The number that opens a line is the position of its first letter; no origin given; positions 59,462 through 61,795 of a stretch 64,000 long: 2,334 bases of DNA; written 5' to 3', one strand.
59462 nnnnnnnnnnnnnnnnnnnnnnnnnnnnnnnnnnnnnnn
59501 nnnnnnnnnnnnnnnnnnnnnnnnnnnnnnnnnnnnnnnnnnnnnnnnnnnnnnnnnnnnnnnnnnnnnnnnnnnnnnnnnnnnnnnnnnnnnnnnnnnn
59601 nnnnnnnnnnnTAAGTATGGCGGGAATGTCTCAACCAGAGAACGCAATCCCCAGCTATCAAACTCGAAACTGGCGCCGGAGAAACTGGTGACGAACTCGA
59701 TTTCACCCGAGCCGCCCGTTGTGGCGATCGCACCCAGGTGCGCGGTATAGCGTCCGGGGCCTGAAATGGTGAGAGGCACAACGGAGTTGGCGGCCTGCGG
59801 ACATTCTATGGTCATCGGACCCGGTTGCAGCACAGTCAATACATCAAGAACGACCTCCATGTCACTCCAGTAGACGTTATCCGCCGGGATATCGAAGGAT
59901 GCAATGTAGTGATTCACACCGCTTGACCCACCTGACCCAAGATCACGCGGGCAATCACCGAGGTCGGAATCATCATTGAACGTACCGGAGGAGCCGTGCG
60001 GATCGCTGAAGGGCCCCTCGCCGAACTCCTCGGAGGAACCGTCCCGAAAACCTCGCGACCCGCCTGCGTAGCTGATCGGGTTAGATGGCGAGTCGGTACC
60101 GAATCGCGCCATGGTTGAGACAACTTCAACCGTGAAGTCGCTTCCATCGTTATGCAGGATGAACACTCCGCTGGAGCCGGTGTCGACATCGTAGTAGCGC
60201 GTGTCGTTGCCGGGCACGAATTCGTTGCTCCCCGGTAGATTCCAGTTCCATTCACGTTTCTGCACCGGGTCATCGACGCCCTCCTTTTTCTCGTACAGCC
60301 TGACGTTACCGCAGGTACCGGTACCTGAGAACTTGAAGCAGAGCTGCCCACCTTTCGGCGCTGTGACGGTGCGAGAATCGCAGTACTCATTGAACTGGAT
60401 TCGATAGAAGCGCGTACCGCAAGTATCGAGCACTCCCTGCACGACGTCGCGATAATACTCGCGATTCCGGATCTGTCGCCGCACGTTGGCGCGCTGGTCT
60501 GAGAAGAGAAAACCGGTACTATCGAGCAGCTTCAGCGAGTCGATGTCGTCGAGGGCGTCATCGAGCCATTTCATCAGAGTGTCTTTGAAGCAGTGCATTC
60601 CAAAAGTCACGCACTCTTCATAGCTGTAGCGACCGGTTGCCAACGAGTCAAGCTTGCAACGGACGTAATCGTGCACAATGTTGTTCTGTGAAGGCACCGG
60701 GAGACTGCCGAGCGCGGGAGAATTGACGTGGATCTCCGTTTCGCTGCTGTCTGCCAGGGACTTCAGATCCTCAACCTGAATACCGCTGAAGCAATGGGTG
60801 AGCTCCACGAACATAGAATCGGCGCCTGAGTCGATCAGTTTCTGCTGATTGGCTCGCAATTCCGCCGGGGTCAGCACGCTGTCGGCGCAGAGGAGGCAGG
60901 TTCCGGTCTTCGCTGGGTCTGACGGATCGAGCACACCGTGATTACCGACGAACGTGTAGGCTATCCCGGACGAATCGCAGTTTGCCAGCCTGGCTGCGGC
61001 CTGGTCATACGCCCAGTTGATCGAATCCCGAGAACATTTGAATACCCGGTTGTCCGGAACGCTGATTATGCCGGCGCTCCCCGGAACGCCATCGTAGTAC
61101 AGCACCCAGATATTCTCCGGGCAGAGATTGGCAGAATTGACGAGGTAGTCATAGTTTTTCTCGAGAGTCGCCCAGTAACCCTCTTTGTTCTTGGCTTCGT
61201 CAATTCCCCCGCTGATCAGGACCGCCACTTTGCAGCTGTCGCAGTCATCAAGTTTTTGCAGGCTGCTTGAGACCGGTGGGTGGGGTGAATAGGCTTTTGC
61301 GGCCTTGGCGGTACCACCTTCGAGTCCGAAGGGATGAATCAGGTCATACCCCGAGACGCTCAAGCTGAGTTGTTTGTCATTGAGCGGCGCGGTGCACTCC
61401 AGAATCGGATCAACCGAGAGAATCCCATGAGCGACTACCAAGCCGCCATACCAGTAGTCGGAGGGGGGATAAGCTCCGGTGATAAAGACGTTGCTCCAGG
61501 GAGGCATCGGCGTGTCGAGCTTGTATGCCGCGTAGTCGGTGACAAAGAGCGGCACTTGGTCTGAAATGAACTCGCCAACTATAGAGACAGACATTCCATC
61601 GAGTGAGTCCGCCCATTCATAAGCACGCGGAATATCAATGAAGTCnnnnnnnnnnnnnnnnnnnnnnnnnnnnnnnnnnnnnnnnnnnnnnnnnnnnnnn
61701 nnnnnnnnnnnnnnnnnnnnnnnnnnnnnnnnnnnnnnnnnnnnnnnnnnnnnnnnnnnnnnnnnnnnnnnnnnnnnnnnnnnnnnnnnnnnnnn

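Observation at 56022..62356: Tandem paralogous ~981 aa secreted clan CD (legumain/clostripain-like) cysteine peptidases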

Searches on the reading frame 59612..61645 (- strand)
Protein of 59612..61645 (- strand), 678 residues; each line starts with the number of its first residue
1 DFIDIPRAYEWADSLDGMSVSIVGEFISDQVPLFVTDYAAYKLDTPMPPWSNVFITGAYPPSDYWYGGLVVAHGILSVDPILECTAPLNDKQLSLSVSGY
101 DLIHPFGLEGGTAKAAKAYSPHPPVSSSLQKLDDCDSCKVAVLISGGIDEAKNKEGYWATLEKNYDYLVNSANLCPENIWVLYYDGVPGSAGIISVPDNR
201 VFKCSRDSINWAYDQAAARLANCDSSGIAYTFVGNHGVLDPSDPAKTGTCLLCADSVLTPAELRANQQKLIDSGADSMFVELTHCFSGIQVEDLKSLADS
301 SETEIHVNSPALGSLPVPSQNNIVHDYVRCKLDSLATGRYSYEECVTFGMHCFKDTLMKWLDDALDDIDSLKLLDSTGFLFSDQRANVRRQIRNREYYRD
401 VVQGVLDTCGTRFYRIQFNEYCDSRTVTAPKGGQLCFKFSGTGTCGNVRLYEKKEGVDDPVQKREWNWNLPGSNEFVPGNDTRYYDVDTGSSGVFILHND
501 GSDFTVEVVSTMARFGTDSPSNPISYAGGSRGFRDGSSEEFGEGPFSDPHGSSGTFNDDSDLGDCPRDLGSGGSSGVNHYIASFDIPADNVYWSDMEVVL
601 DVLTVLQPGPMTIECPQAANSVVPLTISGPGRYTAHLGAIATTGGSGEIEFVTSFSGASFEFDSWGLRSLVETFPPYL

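Call 9: find_homologous_proteins(query=window:59612-61645:-, max_evalue=0.001)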
Query window:59612-61645:- (678 aa): 1 proteins with E <= 0.001 among 8000 candidates.
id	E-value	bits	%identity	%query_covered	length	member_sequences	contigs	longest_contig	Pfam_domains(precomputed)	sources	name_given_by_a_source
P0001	0.0e+0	1591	100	100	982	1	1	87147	PF24248.2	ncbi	-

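Call 13: find_encoding_contigs(protein=P0001, flank=10000, max_places=4)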
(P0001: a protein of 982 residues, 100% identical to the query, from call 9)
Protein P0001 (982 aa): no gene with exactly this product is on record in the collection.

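Call 23: search_protein_representatives(alignment_id=A1)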
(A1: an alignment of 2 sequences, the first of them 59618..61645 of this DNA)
Query: 2 sequences, 693 profile positions. Proteins with E-value up to 0.001 (for the whole library): 329; up to 1e-10: 158; up to 1e-30: 78. The best 150 are listed.
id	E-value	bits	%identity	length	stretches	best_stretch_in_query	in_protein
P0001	0.0e+00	1359.8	-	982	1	1-693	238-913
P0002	4.9e-213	725.6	-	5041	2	4-684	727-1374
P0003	6.2e-179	612.9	-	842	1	1-689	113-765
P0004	4.0e-170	583.8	-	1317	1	2-688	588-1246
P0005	2.1e-165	568.2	-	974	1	3-689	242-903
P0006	3.3e-162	557.6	-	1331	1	1-689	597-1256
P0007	6.4e-148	510.4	-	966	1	2-687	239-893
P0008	6.1e-144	497.2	-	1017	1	3-687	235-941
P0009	5.8e-142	490.7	-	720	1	34-688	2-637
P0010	2.8e-138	478.5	-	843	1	1-689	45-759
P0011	3.3e-138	478.3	-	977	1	4-685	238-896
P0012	6.8e-136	470.6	-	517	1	137-655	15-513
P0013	2.3e-132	458.9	-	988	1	3-685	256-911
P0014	5.7e-125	434.5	-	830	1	3-684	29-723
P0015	8.3e-119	414.2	-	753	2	15-367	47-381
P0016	1.2e-117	410.4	-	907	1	3-685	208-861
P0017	9.5e-117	407.4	-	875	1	4-688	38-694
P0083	3.2e-27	111.5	-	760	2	11-253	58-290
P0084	1.7e-26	109.1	-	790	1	430-689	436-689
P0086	4.3e-26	107.7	-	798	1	430-686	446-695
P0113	3.0e-17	78.5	-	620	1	140-303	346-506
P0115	2.4e-16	75.5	-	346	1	142-309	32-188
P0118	4.4e-15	71.3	-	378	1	143-312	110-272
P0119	1.2e-14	69.9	-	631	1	140-303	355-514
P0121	2.1e-14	69.1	-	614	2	109-232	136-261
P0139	9.2e-13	63.7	-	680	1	121-310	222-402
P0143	2.6e-12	62.2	-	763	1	138-322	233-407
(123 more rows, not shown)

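Call 26: search_protein_families(library=pfam, proteins=[P0113, P0115, P0118, P0119, P0139, P0143, P0121, P0083, P0084, P0086], max_evalue=0.01)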
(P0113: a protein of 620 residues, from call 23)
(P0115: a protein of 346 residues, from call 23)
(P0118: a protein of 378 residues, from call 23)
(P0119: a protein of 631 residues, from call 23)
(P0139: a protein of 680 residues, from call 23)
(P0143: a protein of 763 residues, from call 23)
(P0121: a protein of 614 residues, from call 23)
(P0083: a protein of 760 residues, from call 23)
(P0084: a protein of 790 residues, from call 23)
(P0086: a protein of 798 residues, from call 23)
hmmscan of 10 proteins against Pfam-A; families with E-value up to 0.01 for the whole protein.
P0113 (620 aa): 0 families

P0115 (346 aa): 0 families

P0118 (378 aa): 1 family
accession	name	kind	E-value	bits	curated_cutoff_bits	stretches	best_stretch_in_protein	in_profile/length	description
PF01650.23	Peptidase_C13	-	0.0077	16.2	22.8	0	113-292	2-190/258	Peptidase C13 family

P0119 (631 aa): 2 families
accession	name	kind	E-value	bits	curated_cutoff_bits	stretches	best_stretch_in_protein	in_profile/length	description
PF20127.4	DUF6517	-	1.3e-43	149.6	23.9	1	5-191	1-186/187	Family of unknown function (DUF6517)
PF01650.23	Peptidase_C13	-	3.3e-05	24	22.8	1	361-555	2-197/258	Peptidase C13 family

P0139 (680 aa): 2 families
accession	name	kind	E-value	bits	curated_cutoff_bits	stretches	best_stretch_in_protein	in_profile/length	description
PF01650.23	Peptidase_C13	-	1e-06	29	22.8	1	311-433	75-212/258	Peptidase C13 family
PF02412.23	TSP_3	-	0.0067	16.5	25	1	530-552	14-36/36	Thrombospondin type 3 repeat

P0143 (763 aa): 1 family
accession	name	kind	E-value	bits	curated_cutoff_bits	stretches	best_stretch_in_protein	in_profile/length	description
PF02412.23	TSP_3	-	4e-14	52.5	25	3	579-620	2-36/36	Thrombospondin type 3 repeat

P0121 (614 aa): 3 families
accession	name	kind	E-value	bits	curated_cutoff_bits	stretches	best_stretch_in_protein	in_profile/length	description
PF13860.13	FlgD_ig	-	1.1e-07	32.2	27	1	546-595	20-69/79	FlgD Ig-like domain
PF18962.6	Por_Secre_tail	-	2.2e-06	28.3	27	1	531-611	2-74/75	Secretion system C-terminal sorting domain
PF13585.12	CHU_C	-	0.0012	19.4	27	1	549-606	27-78/86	CHU_C Type IX secretion signal domain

P0083 (760 aa): 0 families

P0084 (790 aa): 2 families
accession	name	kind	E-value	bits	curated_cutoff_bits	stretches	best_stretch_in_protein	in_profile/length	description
PF13860.13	FlgD_ig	-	2.6e-10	40.6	27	1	716-773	13-71/79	FlgD Ig-like domain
PF18962.6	Por_Secre_tail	-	3.7e-05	24.4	27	1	706-781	1-68/75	Secretion system C-terminal sorting domain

P0086 (798 aa): 1 family
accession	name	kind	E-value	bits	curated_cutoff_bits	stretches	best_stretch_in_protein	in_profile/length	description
PF13860.13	FlgD_ig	-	2.4e-10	40.7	27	1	724-786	13-76/79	FlgD Ig-like domain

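Call 54: find_related_loci(query=A1, collection=genome_contigs, flank=6000)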
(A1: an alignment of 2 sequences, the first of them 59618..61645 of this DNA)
Query A1 (676 aa) in genome_contigs; peptide patterns used: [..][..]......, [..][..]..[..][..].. (x = any residue, [..] = any of these).
101 stretches matched a pattern; 1 encode a relative of the query (tblastn E <= 1e-3); 1 distinct loci.
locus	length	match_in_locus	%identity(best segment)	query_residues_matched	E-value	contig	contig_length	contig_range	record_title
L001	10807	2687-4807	33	5-674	1e-93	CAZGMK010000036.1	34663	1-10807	MAG TPA_asm: uncultured Ignavibacteriales bacterium isolate binchicken_co17_359 genome assembly, contig: NODE_3488_lengt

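Call 55: find_encoding_contigs(protein=P0153, flank=3000, max_places=2)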
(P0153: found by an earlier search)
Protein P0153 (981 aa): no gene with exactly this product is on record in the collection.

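Call 57: find_encoding_contigs(protein=P0003, flank=5000, max_places=3)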
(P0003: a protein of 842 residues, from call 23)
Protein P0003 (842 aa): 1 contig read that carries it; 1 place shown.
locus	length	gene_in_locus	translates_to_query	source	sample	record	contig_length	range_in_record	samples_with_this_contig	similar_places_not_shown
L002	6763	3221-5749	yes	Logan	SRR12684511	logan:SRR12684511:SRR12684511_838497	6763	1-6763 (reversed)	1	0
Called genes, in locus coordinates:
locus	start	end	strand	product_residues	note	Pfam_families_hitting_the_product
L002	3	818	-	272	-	?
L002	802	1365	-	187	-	PF00156:Pribosyltran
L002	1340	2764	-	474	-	PF01171:ATP_bind_3, PF11734:TilS_C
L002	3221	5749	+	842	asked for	PF13473:Cupredoxin_1, PF00127:Copper-bind (weak)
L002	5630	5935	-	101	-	-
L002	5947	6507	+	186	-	PF13473:Cupredoxin_1 (weak), PF00127:Copper-bind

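Call 59: search_protein_families(library=pfam, proteins=[P0004, P0005, P0007, P0008, P0010, P0011, P0013, P0014, P0016, P0017], max_evalue=0.001)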
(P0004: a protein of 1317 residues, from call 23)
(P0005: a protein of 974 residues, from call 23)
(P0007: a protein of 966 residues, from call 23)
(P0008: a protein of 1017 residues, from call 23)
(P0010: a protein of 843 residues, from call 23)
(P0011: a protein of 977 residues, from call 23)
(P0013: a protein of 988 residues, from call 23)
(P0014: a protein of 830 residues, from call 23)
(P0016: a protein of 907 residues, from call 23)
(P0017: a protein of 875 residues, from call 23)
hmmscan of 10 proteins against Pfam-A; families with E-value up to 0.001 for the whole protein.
P0004 (1317 aa): 2 families
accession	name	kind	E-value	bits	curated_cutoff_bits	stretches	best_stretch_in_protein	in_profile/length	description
PF00404.24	Dockerin_1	-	2.4e-12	47.3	22.9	1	1254-1307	2-56/57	Dockerin type I domain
PF17963.7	Big_9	-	5.1e-07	30.9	23.6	0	217-271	27-83/89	Bacterial Ig domain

P0005 (974 aa): 1 family
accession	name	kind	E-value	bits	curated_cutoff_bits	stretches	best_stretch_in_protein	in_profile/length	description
PF24248.1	DUF7451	-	0.00011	22.7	27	1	81-206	21-163/191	Domain of unknown function (DUF7451)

P0007 (966 aa): 2 families
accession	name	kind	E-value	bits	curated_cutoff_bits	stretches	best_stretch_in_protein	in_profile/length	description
PF00404.24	Dockerin_1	-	3.5e-07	30.8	22.9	1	901-953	2-55/57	Dockerin type I domain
PF24248.1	DUF7451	-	0.00018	21.9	27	1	75-209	19-171/191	Domain of unknown function (DUF7451)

P0008 (1017 aa): 0 families

P0010 (843 aa): 0 families

P0011 (977 aa): 1 family
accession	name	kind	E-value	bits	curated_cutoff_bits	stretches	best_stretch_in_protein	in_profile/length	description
PF00404.24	Dockerin_1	-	4.7e-06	27.1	22.9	1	908-961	1-55/57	Dockerin type I domain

P0013 (988 aa): 0 families

P0014 (830 aa): 1 family
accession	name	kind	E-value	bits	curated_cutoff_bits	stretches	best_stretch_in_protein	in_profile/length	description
PF18962.6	Por_Secre_tail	-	4.8e-08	33.6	27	1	751-828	2-75/75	Secretion system C-terminal sorting domain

P0016 (907 aa): 1 family
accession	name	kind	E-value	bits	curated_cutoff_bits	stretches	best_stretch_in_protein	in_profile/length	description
PF14339.12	DUF4394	-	0.00095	19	29.6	0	61-99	32-65/230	Domain of unknown function (DUF4394)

P0017 (875 aa): 1 family
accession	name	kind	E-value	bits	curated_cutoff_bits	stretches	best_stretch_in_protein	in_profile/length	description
PF18962.6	Por_Secre_tail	-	1.3e-05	25.9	27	1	800-872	1-73/75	Secretion system C-terminal sorting domain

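Call 79: search_protein_families(library=pfam, proteins=[L001:759-1649:+, L001:5162-6253:-, L001:7012-8028:+, L001:7992-9446:+, L001:9565-10629:-, L001:1979-5029:+], max_evalue=0.001)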
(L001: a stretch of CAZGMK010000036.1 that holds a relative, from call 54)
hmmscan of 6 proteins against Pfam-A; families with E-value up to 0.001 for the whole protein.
L001:759-1649:+ (297 aa): 1 family
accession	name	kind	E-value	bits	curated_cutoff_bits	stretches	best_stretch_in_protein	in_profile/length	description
PF01261.30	AP_endonuc_2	-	2.9e-58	197.9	31.1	1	38-288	7-246/249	Xylose isomerase-like TIM barrel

L001:5162-6253:- (364 aa): 0 families

L001:7012-8028:+ (339 aa): 2 families
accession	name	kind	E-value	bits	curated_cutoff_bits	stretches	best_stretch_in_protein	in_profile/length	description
PF00742.24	Homoserine_dh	-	8.1e-57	192.3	22.9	1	156-333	1-173/173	Homoserine dehydrogenase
PF03447.22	NAD_binding_3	-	1.4e-07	32.6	24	1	7-148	1-116/116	Homoserine dehydrogenase, NAD binding domain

L001:7992-9446:+ (485 aa): 1 family
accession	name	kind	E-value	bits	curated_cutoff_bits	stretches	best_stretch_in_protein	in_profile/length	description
PF00171.27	Aldedh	-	1.4e-156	522.1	23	1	21-478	1-461/461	Aldehyde dehydrogenase family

L001:9565-10629:- (355 aa): 5 families
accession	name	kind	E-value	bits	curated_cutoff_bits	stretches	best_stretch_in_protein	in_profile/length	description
PF00534.26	Glycos_transf_1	-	1.6e-27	96.6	26.4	1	173-331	14-171/172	Glycosyl transferases group 1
PF13692.12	Glyco_trans_1_4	-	2e-23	83.7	27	1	176-318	3-142/142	Glycosyl transferases group 1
PF20706.3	GT4-conflict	-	4e-09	36.4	26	1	157-344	180-383/385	Family 4 Glycosyltransferase in conflict systems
PF13524.12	Glyco_trans_1_2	-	1.5e-07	31.9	25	1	190-346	3-142/144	Glycosyl transferase-like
PF13439.12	Glyco_transf_4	-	0.00097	19.6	28.5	0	76-139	84-150/170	Glycosyltransferase Family 4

L001:1979-5029:+ (1017 aa): 0 families

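Call 81: find_encoding_contigs(protein=P0005, flank=8000, max_places=3)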
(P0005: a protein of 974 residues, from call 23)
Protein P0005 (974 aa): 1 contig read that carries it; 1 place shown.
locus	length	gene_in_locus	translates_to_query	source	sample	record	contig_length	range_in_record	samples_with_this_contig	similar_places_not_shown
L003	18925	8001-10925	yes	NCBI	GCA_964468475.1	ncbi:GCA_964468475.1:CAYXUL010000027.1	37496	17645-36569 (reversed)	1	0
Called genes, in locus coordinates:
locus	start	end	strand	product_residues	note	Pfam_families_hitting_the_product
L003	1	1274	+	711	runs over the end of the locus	PF02629:CoA_binding, PF13380:CoA_binding_2, PF13607:Succ_CoA_lig, PF19045:Ligase_CoA_2, PF13549:ATP-grasp_5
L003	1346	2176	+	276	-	PF01145:Band_7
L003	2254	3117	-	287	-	-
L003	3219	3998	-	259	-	PF01135:PCMT, PF01209:Ubie_methyltran, PF05175:MTS (weak), PF13489:Methyltransf_23, PF13847:Methyltransf_31, PF08241:Methyltransf_11, PF08242:Methyltransf_12, PF13649:Methyltransf_25, +3 more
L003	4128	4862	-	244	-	PF02585:PIG-L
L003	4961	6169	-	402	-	PF00756:Esterase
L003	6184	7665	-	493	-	PF03349:Toluene_X, PF13505:OMP_b-brl (faint)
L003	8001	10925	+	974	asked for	PF24248:DUF7451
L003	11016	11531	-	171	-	PF00359:PTS_EIIA_2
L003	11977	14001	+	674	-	PF19190:BACON_2 (faint), PF18962:Por_Secre_tail (weak), PF13585:CHU_C (faint), PF13860:FlgD_ig (weak)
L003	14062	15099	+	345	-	PF13860:FlgD_ig, PF18962:Por_Secre_tail (faint)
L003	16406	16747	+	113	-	PF13620:CarboxypepD_reg (weak)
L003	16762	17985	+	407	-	PF16697:Yop-YscD_cpl (faint), PF00498:FHA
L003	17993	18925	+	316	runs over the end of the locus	PF00481:PP2C, PF13672:PP2C_2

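Call 82: find_encoding_contigs(protein=P0004, flank=8000, max_places=3)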
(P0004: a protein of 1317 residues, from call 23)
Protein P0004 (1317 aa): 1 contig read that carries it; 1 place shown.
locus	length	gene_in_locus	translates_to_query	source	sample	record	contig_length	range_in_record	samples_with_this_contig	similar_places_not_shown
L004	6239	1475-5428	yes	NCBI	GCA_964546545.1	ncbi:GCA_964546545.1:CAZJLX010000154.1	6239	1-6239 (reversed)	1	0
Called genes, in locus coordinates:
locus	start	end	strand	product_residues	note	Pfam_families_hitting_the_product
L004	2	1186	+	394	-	?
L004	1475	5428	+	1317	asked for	PF17963:Big_9 (faint), PF00404:Dockerin_1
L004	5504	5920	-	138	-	-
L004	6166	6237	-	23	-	?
